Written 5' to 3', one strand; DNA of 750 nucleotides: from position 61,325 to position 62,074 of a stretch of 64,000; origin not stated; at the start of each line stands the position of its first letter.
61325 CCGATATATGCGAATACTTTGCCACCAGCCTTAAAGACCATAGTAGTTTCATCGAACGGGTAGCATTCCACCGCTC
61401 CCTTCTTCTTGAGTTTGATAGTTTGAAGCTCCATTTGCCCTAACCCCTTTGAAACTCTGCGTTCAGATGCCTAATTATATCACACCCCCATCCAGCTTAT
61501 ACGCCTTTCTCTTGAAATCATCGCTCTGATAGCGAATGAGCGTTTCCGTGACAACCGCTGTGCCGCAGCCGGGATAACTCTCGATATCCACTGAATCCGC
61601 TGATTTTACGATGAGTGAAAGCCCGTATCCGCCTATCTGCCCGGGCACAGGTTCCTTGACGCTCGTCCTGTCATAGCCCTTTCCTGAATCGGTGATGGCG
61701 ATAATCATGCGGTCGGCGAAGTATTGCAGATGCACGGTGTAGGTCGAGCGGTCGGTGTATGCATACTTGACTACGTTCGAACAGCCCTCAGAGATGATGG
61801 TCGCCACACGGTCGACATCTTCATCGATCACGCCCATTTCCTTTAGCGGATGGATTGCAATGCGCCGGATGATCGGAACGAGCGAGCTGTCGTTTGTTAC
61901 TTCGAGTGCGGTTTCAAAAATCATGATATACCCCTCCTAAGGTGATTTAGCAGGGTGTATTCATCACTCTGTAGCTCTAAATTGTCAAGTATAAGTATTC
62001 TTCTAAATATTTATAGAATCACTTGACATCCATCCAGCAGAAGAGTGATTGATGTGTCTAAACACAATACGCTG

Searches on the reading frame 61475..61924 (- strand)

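Call 36: search_protein_families(library=phrogs, proteins=[window:61475-61924:-], max_evalue=0.001)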
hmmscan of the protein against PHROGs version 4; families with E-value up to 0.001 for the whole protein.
window:61475-61924:- (149 aa): 1 family
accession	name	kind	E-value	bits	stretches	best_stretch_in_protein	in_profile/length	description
phrog_12354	-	transcription regulation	1.3e-05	25.8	1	27-124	42-138/146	transcriptional regulator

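Call 58: search_protein_families(library=padloc, max_evalue=0.01, proteins=[window:61475-61924:-])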
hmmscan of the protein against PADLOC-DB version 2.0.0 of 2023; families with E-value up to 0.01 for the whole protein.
window:61475-61924:- (149 aa): 0 families
